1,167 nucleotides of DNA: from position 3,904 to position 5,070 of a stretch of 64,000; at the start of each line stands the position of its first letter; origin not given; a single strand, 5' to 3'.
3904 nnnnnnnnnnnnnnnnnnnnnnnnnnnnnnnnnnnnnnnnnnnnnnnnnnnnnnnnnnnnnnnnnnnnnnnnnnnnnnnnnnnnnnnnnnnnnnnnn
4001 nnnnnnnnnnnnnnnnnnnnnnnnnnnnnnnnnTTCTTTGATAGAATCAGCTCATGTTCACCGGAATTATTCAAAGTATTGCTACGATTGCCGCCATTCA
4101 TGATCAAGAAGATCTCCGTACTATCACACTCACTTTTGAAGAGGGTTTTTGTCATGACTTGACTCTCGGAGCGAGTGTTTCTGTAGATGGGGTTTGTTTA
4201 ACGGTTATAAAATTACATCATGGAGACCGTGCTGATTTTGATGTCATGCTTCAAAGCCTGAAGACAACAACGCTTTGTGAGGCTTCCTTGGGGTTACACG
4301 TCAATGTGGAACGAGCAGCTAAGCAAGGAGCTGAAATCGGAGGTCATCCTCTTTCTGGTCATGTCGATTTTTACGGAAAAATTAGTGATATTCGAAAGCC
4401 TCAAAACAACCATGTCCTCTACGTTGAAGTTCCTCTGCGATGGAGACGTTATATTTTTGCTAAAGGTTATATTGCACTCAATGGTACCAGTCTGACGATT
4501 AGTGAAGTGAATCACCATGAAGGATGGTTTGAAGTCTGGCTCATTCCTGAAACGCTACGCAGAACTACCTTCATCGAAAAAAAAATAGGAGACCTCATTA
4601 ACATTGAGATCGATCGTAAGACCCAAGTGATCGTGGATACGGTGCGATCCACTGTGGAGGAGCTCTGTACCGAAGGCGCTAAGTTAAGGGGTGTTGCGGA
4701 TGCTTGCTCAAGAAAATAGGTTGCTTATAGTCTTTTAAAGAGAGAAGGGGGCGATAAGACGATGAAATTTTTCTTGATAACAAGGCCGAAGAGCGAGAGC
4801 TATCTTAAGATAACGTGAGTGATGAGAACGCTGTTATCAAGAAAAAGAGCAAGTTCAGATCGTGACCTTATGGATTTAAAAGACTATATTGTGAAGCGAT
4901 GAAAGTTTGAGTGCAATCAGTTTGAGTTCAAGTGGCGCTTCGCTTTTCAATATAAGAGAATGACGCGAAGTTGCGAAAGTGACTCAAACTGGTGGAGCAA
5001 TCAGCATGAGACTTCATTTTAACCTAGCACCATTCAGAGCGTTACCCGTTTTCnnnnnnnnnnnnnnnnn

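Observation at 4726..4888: Family A: 163-164 bp nested-palindrome element in three near-identical copies within 30 kb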

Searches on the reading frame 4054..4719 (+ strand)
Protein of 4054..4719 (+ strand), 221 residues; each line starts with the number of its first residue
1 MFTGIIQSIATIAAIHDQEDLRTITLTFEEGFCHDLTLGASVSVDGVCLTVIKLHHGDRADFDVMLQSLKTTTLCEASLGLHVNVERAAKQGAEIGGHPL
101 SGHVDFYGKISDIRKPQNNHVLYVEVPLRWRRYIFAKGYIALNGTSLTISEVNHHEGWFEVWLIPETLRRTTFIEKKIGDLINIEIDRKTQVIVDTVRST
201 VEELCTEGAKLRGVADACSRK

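Call 13: find_encoding_contigs(protein=window:4054-4719:+, flank=2000, max_places=6)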
Protein window:4054-4719:+ (221 aa): no gene with exactly this product is on record in the collection.

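Call 42: find_homologous_proteins(query=window:4054-4719:+, max_evalue=1e-40)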
Query window:4054-4719:+ (221 aa): 4326 proteins with E <= 1e-40 among 8000 candidates; the best 120 are listed.
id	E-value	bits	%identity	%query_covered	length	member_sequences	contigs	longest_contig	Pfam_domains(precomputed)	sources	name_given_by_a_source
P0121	2.4e-97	343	76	92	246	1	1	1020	PF00677.24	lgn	-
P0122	2.1e-90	320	70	92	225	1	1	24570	PF00677.24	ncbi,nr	ncbi:MAG: riboflavin synthase subunit alpha [Chthoniobacterales bacterium]|nr:riboflavin synthase su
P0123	2.2e-90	320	71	92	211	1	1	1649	PF00677.24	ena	-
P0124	5.3e-90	319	70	92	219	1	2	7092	PF00677.24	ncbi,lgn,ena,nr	ncbi:MAG: riboflavin synthase subunit alpha [Chthoniobacterales bacterium]|nr:riboflavin synthase su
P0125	2.0e-89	317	71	92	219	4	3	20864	PF00677.24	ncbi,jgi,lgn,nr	ncbi:MAG: riboflavin synthase subunit alpha [Verrucomicrobia bacterium]|nr:MAG: riboflavin synthase 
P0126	2.8e-87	310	72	92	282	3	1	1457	PF00677.24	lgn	-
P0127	1.4e-86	307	91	69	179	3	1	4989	PF00677.24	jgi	jgi:riboflavin synthase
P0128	9.2e-86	305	67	92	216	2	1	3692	PF00677.24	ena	-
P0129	1.7e-83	297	67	92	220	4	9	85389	PF00677.24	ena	-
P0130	2.0e-82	294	67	92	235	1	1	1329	PF00677.24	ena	-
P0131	2.0e-82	294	65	92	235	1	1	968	PF00677.24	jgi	jgi:riboflavin synthase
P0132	6.4e-82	292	63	92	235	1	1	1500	PF00677.24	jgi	jgi:riboflavin synthase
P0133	6.4e-82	292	64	92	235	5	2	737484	PF00677.24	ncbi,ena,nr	ncbi:MAG: riboflavin synthase subunit alpha [Burkholderiales bacterium]|nr:riboflavin synthase subun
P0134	6.8e-82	292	66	92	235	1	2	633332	PF00677.24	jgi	-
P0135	7.2e-82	292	66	92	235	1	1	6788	PF00677.24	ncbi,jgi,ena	jgi:riboflavin synthase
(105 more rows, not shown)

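Call 44: find_encoding_contigs(protein=P0127, flank=5000, max_places=3)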
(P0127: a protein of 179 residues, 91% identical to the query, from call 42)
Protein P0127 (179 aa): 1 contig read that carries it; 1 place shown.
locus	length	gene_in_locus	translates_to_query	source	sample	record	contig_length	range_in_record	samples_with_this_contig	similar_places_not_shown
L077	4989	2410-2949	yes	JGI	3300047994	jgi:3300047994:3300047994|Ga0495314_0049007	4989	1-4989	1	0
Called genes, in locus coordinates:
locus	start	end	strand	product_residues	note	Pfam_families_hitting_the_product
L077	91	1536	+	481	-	PF01734:Patatin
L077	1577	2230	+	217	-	PF04127:DFP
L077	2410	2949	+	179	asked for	PF00677:Lum_binding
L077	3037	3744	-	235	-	PF00005:ABC_tran, PF08352:oligo_HPY (weak)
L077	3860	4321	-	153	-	PF00359:PTS_EIIA_2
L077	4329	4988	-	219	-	?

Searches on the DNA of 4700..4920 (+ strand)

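Call 51: search_rna_families(source=window, start=4700, end=4920, threshold=evalue, max_evalue=10)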
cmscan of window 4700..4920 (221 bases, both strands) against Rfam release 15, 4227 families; matches with E-value up to 10: 6.
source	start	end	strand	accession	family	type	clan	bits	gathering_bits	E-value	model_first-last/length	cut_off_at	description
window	4881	4916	+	RF01081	SBWMV1_UPD-PKe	Cis-reg;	-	15.8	38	1.9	1-26/26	no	Pseudoknot of upstream pseudoknot domain (UPD) of the 3'UTR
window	4758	4826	+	RF01985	ZEB2_AS1_2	Gene; lncRNA;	-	15.6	70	0.15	1-61/61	no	ZEB2 antisense RNA 1 conserved region 2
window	4842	4890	-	RF02438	SpF51_sRNA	Gene; sRNA;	-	15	50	2.6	1-45/45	no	Streptococcus sRNA SpF51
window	4814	4853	+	RF00212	SNORD38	Gene; snRNA; snoRNA; CD-box;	CL00051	14.4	44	3.7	1-70/70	no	Small nucleolar RNA SNORD38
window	4734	4791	+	RF01123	sR35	Gene; snRNA; snoRNA; CD-box;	-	9.5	60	5.5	1-57/57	no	Small nucleolar RNA sR35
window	4724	4806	-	RF01905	HOTAIR_2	Gene; lncRNA;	-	9.1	60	8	1-69/69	no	HOTAIR conserved region 2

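Call 85: search_dna_similar(query=window:4726-4888:+, collection=plasmids, mode=distant, max_evalue=0.001, max_rows=10)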
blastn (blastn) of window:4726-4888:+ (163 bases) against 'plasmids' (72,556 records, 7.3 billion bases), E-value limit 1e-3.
No match.

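Call 86: search_dna_similar(query=window:4726-4888:+, collection=phages, mode=distant, max_evalue=0.001, max_rows=10)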
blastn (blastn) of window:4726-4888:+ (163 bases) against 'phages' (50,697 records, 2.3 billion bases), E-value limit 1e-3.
No match.
